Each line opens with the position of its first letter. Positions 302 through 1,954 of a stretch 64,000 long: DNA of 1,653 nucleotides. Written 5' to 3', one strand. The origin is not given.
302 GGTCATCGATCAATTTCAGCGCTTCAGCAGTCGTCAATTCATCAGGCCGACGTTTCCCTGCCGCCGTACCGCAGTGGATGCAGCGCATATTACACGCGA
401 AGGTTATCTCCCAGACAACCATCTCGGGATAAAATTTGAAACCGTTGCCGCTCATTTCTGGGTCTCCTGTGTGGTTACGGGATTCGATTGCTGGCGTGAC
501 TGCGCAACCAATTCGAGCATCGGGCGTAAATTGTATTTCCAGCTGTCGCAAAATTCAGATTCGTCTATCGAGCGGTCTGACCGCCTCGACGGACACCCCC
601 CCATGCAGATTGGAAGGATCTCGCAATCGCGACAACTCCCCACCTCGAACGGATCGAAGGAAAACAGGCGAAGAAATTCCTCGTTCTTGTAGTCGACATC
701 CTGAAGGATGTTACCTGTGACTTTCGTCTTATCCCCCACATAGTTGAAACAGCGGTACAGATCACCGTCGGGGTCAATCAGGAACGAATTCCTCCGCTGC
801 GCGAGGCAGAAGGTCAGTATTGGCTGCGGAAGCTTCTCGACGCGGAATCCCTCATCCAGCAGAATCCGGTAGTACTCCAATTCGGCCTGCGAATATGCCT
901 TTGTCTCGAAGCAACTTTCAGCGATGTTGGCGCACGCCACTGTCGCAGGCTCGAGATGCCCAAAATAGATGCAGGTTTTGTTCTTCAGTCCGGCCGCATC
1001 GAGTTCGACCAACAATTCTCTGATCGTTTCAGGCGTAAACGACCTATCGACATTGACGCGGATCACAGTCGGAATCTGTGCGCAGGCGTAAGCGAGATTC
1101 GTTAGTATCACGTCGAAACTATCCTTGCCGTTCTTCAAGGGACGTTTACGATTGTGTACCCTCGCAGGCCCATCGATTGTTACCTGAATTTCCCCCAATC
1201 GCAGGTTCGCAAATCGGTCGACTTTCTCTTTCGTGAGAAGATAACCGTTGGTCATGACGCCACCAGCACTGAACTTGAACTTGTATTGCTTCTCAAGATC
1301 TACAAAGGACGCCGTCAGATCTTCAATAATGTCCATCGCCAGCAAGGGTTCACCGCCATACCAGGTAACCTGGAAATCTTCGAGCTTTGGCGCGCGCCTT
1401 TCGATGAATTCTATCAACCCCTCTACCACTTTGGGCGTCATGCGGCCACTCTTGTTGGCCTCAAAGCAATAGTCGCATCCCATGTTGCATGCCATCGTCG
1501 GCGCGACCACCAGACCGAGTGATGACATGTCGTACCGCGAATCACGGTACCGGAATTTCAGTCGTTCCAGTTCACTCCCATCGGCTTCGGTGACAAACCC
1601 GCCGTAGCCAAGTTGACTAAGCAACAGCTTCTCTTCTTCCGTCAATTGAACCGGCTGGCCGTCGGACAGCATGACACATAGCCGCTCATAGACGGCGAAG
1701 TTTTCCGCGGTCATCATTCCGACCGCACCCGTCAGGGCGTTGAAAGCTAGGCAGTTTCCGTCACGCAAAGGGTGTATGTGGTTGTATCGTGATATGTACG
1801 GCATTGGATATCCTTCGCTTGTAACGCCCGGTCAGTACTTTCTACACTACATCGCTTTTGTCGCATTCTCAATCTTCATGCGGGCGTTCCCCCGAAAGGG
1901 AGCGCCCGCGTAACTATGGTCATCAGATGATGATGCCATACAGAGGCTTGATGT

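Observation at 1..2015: Unannotated 30-aa Cys-containing ORF upstream of two translationally coupled radical-SAM genes: candidate RiPP cluster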

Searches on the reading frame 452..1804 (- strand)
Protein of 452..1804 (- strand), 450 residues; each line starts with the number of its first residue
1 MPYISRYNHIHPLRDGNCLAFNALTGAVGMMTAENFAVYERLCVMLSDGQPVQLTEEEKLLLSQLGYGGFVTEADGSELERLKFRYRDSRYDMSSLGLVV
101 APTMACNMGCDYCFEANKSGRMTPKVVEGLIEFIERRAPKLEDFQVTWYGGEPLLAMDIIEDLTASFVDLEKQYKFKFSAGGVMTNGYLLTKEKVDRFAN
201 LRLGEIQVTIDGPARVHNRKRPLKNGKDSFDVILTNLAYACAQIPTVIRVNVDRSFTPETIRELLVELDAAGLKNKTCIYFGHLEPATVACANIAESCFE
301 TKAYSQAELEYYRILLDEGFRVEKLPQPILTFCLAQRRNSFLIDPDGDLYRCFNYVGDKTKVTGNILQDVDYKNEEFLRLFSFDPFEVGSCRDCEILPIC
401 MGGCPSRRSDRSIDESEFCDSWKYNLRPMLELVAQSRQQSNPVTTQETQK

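Call 3: search_protein_families(library=ncbifam, proteins=[window:452-1804:-], max_evalue=0.01)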
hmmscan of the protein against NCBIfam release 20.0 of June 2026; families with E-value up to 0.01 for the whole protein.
window:452-1804:- (450 aa): 66 families (the best 25 are shown)
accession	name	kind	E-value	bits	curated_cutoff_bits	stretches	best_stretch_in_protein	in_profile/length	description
TIGR04334.1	rSAM_Clo7bot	equivalog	1.4e-98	330.5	600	1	4-436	2-435/440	radical SAM/SPASM domain Clo7bot peptide maturase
TIGR04463.1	rSAM_vs_C_rich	equivalog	2.1e-85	287.1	525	1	7-430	1-424/438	TIGR04463 family radical SAM/SPASM RiPP maturase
NF052473.1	rSAM_FlmE_OhkG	exception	5.8e-60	203.4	500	2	5-276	4-284/481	FlmE/OhkG family radical SAM/SPASM peptide maturase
NF038107.1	rSAM_NF038107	equivalog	5e-57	193.6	600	1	5-406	4-402/444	Cys-every-fifth radical SAM/SPASM peptide maturase CefB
TIGR04280.1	geopep_mat_rSAM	hypoth_equivalog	2.1e-51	175.2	400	1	5-405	4-393/428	geopeptide radical SAM maturase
NF047865.1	rSAM_PapB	equivalog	1.5e-37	129.6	340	1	93-406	2-318/330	PapB family radical SAM/SPASM ranthipeptide maturase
TIGR04064.1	rSAM_nif11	equivalog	7.7e-27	94.1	518.7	2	89-246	73-230/459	nif11-like peptide radical SAM maturase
TIGR03974.1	rSAM_six_Cys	equivalog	1e-26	93.8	425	2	95-237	98-241/451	thioether cross-link-forming SCIFF peptide maturase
TIGR03906.1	quino_hemo_SAM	equivalog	1.9e-25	89.4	453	2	98-236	96-237/467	quinohemoprotein amine dehydrogenase maturation protein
TIGR03942.1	sulfatase_rSAM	equivalog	3.3e-25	88.9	349.45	1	103-432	8-356/363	anaerobic sulfatase maturase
NF041298.1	rSAM_mat_DynA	equivalog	1.6e-22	80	450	2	99-238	4-144/356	dynobactin maturation radical SAM/SPASM protein DynA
TIGR04068.1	rSAM_ocin_clost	equivalog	3.1e-22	79.1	500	1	55-246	43-238/462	Cys-rich peptide radical SAM maturase CcpM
NF040492.1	not_ScfB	exception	5.4e-20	71.7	855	2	103-239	102-241/450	ScfB-related radical SAM/SPASM orphan maturase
TIGR04083.1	rSAM_pep_methan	hypoth_equivalog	2.2e-19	69.6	300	2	99-221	3-121/376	TIGR04083 family peptide-modifying radical SAM enzyme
NF041707.1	rSAM_YhhB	equivalog_domain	1.2e-18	67.2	445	1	105-238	11-150/369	cyclophane-forming radical SAM/SPASM peptide maturase YhhB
TIGR04085.1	rSAM_more_4Fe4S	domain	1.3e-14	54.4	27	1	333-414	1-86/93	SPASM domain-containing protein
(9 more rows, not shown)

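Call 4: search_protein_families(library=pfam, proteins=[window:452-1804:-], max_evalue=0.01)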
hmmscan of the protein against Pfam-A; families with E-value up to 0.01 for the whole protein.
window:452-1804:- (450 aa): 3 families
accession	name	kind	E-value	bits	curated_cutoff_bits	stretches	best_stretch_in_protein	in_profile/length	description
PF04055.27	Radical_SAM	-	1.3e-14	55.1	29.5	1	102-265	3-163/166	Radical SAM superfamily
PF13353.11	Fer4_12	-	7e-05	23.6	22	1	105-222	14-125/137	4Fe-4S single cluster domain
PF13186.11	SPASM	-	0.0054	17.4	21.5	0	333-394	1-66/67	Iron-sulfur cluster-binding domain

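Call 5: find_encoding_contigs(protein=window:452-1804:-, flank=10000, max_places=10)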
Protein window:452-1804:- (450 aa): 3 contigs read that carry it; 1 place shown.
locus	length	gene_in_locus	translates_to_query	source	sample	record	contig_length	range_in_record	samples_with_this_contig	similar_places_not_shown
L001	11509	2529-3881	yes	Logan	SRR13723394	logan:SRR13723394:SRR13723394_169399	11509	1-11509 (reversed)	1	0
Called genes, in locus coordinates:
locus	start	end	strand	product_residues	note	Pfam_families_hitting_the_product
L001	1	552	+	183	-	?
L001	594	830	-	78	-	-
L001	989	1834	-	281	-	PF01904:DUF72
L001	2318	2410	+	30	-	-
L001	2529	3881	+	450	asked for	PF04055:Radical_SAM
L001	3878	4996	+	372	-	PF13353:Fer4_12 (faint), PF04055:Radical_SAM, PF13186:SPASM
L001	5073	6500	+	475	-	PF02310:B12-binding, PF04055:Radical_SAM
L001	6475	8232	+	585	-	PF00664:ABC_membrane, PF00005:ABC_tran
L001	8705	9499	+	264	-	PF13441:Gly-zipper_YMGG (faint)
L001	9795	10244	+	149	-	PF01741:MscL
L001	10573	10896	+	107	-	-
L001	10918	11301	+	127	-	PF13682:CZB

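Call 6: find_homologous_proteins(query=window:452-1804:-)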
Query window:452-1804:- (450 aa): 2425 proteins with E <= 0.001 among 8000 candidates; the best 120 are listed.
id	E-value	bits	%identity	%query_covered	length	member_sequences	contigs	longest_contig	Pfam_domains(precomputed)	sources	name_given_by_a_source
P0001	0.0e+0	1042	100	100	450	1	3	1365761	PF04055.28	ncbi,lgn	-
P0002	5.2e-244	828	77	100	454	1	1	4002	PF04055.28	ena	-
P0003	3.7e-199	680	68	94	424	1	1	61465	PF04055.28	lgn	-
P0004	1.8e-195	668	62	97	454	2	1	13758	PF04055.28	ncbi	-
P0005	2.5e-193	661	61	98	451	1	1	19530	PF04055.28,PF13353.12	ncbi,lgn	ncbi:MAG: radical SAM protein [bacterium]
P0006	6.6e-192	657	60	97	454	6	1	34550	PF04055.28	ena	-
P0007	2.1e-191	655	61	97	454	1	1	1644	PF04055.28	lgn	-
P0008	3.8e-191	654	61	98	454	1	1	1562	PF04055.28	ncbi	-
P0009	6.7e-191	653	60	100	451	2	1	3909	PF04055.28,PF13353.12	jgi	-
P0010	9.8e-190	649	61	97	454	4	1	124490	PF04055.28,PF13353.12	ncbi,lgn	-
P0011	1.3e-189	649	61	98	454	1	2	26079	PF04055.28,PF13353.12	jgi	-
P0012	7.9e-189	646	60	96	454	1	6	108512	PF04055.28,PF13353.12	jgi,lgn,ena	-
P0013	1.0e-188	646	60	97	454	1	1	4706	PF04055.28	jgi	-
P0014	3.3e-188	644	61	97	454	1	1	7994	PF04055.28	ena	-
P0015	3.4e-188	644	60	100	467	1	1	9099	PF04055.28,PF13353.12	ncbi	-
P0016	1.2e-187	643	61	98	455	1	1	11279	PF04055.28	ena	-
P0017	2.7e-187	641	60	97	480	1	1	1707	PF04055.28,PF13353.12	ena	-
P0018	3.0e-187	641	60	96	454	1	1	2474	PF04055.28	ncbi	-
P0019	6.5e-187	640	62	98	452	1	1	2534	PF04055.28,PF13353.12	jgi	jgi:uncharacterized protein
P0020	1.6e-186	639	60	98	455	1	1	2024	PF04055.28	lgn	-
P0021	8.3e-186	636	60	100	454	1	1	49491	PF04055.28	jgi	jgi:uncharacterized protein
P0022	1.4e-185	636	61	96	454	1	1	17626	PF04055.28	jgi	jgi:uncharacterized protein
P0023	9.7e-185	633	59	100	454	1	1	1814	PF04055.28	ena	-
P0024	4.8e-184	631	58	100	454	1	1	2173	PF04055.28,PF13353.12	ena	-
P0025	9.9e-184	630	60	100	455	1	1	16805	PF04055.28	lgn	-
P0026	1.2e-182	626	58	99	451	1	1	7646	PF04055.28,PF13353.12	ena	-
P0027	7.0e-182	624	58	100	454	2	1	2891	PF04055.28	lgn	-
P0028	8.3e-182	623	59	100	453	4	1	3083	PF04055.28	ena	-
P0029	8.8e-182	623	58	98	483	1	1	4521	PF04055.28,PF13353.12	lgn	-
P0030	3.9e-181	621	60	98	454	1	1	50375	PF04055.28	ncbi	ncbi:MAG: radical SAM protein [Candidatus Zixiibacteriota bacterium]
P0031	8.5e-181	620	59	97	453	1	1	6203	PF04055.28,PF13353.12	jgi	jgi:uncharacterized protein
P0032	3.7e-180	618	57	97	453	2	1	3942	PF04055.28,PF13353.12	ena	-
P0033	9.0e-176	603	57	100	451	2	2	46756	PF04055.28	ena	-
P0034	1.4e-175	603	59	98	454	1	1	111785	PF04055.28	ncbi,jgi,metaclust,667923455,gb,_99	metaclust:\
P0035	1.7e-175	602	55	99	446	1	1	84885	PF04055.28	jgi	jgi:uncharacterized protein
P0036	1.0e-173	597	57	97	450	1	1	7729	PF04055.28,PF13353.12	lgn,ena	-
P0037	1.2e-173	596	60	97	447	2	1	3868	PF04055.28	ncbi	-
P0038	1.6e-172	593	58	97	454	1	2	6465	PF04055.28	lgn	-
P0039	1.9e-172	592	55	99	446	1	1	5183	PF04055.28,PF13353.12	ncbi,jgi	jgi:uncharacterized protein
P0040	3.4e-172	592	58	97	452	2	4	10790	PF04055.28,PF13353.12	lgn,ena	-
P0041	5.9e-172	591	56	97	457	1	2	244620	PF04055.28,PF13353.12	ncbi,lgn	-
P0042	1.1e-171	590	56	98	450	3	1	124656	PF04055.28,PF13353.12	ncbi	-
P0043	1.7e-171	589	56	97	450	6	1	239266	PF04055.28,PF13353.12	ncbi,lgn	-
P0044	1.7e-171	589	56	97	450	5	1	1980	PF04055.28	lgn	-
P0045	2.0e-171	589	57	99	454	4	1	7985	PF04055.28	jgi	jgi:uncharacterized protein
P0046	3.4e-170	585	58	98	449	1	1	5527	PF04055.28,PF13353.12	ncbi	-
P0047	9.5e-170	584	57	98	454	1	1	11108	PF04055.28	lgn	-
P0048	1.3e-169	583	56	97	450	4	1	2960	PF04055.28,PF13353.12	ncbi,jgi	jgi:uncharacterized protein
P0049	1.6e-169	583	57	98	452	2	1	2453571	PF04055.28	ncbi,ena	-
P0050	1.7e-169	583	56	97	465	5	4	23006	PF04055.28,PF13353.12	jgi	jgi:uncharacterized protein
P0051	1.8e-169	583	54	99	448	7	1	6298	PF04055.28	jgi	jgi:uncharacterized protein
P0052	5.0e-169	581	56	98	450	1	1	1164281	PF04055.28,PF13353.12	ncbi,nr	ncbi:MAG: SPASM domain-containing protein [bacterium]|nr:SPASM domain-containing protein [bacterium]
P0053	8.8e-169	580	54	98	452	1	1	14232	PF04055.28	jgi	jgi:uncharacterized protein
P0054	2.2e-168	579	55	97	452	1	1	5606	PF04055.28,PF13353.12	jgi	-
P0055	1.8e-167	576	54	98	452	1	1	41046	PF04055.28,PF13353.12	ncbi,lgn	-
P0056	2.0e-167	576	55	97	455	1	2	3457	PF04055.28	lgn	-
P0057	2.4e-167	576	56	97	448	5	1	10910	PF04055.28,PF13353.12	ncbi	-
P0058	3.8e-167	575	54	100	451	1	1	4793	PF04055.28,PF13353.12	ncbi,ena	-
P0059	5.1e-167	575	55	98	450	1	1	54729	PF04055.28,PF13353.12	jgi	-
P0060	9.5e-167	574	54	100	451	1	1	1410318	PF04055.28,PF13353.12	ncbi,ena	-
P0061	1.1e-166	574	54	97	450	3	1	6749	PF04055.28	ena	-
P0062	1.4e-166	573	55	96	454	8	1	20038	PF04055.28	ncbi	-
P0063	2.6e-166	572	53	97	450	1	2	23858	PF04055.28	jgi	jgi:uncharacterized protein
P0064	3.0e-166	572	54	99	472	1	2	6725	PF04055.28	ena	-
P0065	4.5e-166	571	54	96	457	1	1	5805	PF04055.28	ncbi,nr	ncbi:MAG TPA: radical SAM protein [Candidatus Deferrimicrobium sp.]|nr:radical SAM protein [Candidat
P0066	1.2e-165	570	55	98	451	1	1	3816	PF04055.28,PF13353.12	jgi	-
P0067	1.6e-165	570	55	96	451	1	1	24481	PF04055.28,PF13353.12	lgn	-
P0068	1.8e-165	570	54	97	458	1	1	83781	PF04055.28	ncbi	-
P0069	2.1e-165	569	54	97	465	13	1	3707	PF04055.28,PF13353.12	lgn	-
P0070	4.4e-165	568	55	98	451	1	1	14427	PF04055.28,PF13353.12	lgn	-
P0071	4.6e-165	568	54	97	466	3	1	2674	PF04055.28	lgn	-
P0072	5.3e-165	568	54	98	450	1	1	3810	PF04055.28,PF13353.12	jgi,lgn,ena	-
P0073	7.5e-165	567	53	98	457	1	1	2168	PF04055.28,PF13353.12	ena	-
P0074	2.1e-164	566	54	98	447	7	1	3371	PF04055.28,PF13353.12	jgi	jgi:uncharacterized protein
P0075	2.8e-164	566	52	99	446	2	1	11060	PF04055.28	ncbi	-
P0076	4.1e-164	565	53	99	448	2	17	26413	PF04055.28,PF13353.12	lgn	-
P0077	6.8e-164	564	52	97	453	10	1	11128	PF04055.28,PF13353.12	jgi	jgi:uncharacterized protein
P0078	1.1e-163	564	54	100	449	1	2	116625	PF04055.28,PF13353.12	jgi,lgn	jgi:uncharacterized protein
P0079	1.3e-163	563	53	100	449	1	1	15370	PF04055.28,PF13353.12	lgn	-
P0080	1.6e-163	563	54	98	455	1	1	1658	PF04055.28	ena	-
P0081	2.3e-163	562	53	97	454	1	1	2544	PF04055.28,PF13353.12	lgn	-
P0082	2.4e-163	562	54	97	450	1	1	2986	PF04055.28,PF13353.12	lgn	-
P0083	4.8e-163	561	53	97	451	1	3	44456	PF04055.28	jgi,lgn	-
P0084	9.7e-163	560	53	97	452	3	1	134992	PF04055.28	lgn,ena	-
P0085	1.3e-162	560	53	97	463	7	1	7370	PF04055.28,PF13353.12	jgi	jgi:uncharacterized protein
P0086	1.7e-162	560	54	100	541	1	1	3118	PF04055.28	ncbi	-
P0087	2.2e-162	559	52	99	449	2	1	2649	PF04055.28,PF13353.12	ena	-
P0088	5.9e-162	558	52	97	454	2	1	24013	PF04055.28,PF13353.12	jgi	-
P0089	6.6e-162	558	54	97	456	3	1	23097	PF04055.28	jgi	-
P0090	8.7e-162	557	53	97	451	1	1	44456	PF04055.28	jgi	-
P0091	8.7e-162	557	51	100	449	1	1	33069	PF04055.28,PF13353.12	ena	-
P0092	1.6e-161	556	52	100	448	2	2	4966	PF04055.28,PF13353.12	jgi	jgi:uncharacterized protein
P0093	1.8e-161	556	55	96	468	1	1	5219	PF04055.28,PF13353.12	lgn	-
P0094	2.9e-161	556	52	99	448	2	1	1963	PF04055.28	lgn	-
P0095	3.2e-161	555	53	97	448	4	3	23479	PF04055.28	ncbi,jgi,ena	-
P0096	1.1e-160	554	53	99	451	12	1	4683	PF04055.28,PF13353.12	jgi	-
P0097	1.4e-160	553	52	99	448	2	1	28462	PF04055.28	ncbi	-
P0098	2.0e-160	553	53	99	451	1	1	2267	PF04055.28,PF13353.12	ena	-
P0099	3.8e-160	552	52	99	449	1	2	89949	PF04055.28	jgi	jgi:uncharacterized protein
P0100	8.4e-160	551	54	98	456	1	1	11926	PF04055.28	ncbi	-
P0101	1.2e-159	550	52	99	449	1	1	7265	PF04055.28,PF13353.12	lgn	-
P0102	1.5e-159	550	54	99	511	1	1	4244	PF04055.28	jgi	jgi:uncharacterized protein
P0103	1.9e-159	550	52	99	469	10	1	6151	PF04055.28,PF13353.12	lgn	-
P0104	2.3e-159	549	51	99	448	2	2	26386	PF04055.28,PF13353.12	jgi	jgi:uncharacterized protein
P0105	3.1e-159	549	50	99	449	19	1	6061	PF04055.28,PF13353.12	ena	-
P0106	6.1e-159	548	53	100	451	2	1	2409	PF04055.28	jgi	jgi:uncharacterized protein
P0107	8.0e-159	548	52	98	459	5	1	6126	PF04055.28,PF13353.12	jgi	-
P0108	1.2e-158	547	53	99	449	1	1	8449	PF04055.28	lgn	-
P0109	1.6e-158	547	52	100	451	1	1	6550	PF04055.28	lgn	-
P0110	1.7e-158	546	52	100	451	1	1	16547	PF04055.28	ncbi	ncbi:MAG: SPASM domain-containing protein [Candidatus Zixiibacteriota bacterium]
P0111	2.3e-158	546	51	98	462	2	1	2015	PF04055.28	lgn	-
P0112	3.9e-158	545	52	99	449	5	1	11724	PF04055.28,PF13353.12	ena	-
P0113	4.6e-158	545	53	99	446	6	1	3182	PF04055.28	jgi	jgi:uncharacterized protein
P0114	5.8e-158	545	53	99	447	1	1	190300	PF04055.28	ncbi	ncbi:MAG: SPASM domain-containing protein [Candidatus Zixiibacteriota bacterium]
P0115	6.6e-158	545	53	98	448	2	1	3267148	PF04055.28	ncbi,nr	ncbi:MAG: SPASM domain-containing protein [Candidatus Zixiibacteriota bacterium]|nr:MAG: SPASM domai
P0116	1.1e-157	544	52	98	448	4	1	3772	PF04055.28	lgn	-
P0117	1.1e-157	544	52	99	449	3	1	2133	PF04055.28,PF13353.12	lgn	-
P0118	1.3e-157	544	53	97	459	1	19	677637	PF04055.28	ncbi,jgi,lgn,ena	jgi:uncharacterized protein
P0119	1.6e-157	543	51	100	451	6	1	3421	PF04055.28,PF13353.12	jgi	-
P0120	1.8e-157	543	53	99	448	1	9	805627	PF04055.28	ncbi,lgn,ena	-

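Call 9: find_related_loci(query=A1, collection=genome_contigs, flank=8000)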
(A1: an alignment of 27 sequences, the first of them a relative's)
Query A1 (450 aa) in genome_contigs; peptide patterns used: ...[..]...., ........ (x = any residue, [..] = any of these).
600 stretches matched a pattern (row limit reached: there are more); 567 encode a relative of the query (tblastn E <= 1e-3); the best 80 are kept; 79 distinct loci.
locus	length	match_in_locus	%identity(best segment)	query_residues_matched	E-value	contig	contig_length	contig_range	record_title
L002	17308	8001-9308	61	1-436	0e+0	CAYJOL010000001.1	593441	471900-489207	MAG TPA_asm: uncultured Ignavibacteriales bacterium isolate ERP124720_co1_93 genome assembly, contig: NODE_15_length_593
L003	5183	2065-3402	55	1-447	0e+0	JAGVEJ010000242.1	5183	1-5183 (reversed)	MAG: Candidatus Zixiibacteriota bacterium isolate DeMMO2_6 c_000000064351, whole genome shotgun sequence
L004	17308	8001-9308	56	1-437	1e-175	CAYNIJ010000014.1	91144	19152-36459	MAG TPA_asm: uncultured Ignavibacteriales bacterium isolate SRP302447_co2_58 genome assembly, contig: NODE_791_length_91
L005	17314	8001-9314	54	1-439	6e-172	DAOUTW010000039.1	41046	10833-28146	MAG TPA_asm: Candidatus Zixiibacteriota bacterium isolate CSMAG_807 CSMAG_807_k141_941215_length_41046_cov_11.9944, whol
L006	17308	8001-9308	56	1-437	2e-171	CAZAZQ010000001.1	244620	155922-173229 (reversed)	MAG TPA_asm: uncultured Ignavibacteriales bacterium isolate SRP338002_co1_91 genome assembly, contig: NODE_39_length_244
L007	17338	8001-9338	54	1-447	1e-170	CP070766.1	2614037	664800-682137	MAG: Candidatus Zixiibacteriota bacterium isolate bin25 chromosome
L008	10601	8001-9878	55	1-433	2e-169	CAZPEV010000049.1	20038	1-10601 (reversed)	MAG TPA_asm: uncultured Ignavibacteriales bacterium isolate binchicken_co261_18 genome assembly, contig: NODE_129_length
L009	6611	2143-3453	53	1-438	5e-168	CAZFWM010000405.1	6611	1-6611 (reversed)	MAG TPA_asm: uncultured Thermodesulfobacteriota bacterium isolate SRP077602_co7_231 genome assembly, contig: NODE_47256_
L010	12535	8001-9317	52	1-439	5e-164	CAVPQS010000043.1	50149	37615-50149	MAG: uncultured bacterium isolate MFD10097.bin.1.9 genome assembly, contig: contig_20973, whole genome shotgun sequence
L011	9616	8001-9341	52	1-447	3e-163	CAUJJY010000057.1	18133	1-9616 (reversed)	MAG: candidate division Zixibacteria bacterium isolate KLAP179 genome assembly, contig: KLAP179_443447, whole genome sho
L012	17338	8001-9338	53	1-447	8e-163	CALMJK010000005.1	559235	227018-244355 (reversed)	MAG TPA_asm: uncultured bacterium isolate SRR5468112_bin.3_CONCOCT_v1.1_MAG genome assembly, contig: ERZ781236.2, whole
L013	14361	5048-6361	51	1-439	1e-161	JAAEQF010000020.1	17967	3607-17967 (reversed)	MAG: FCB group bacterium isolate Gpa_11 GpaG_CONTIG119477, whole genome shotgun sequence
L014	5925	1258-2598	52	1-447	7e-163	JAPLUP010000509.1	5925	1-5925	MAG: Candidatus Zixiibacteriota bacterium isolate LacPavin_0920_SED4_MAG_53_9 LacPavin_0920_SED4_scaffold_2295945, whole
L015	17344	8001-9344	51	1-449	2e-160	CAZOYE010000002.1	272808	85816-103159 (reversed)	MAG TPA_asm: uncultured Ignavibacteria bacterium isolate SRP323723_co1_129 genome assembly, contig: NODE_21_length_27280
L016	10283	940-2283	52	1-449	1e-160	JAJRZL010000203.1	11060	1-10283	MAG: Candidatus Zixiibacteriota bacterium isolate Dive96_bin4.195 k141_2859695, whole genome shotgun sequence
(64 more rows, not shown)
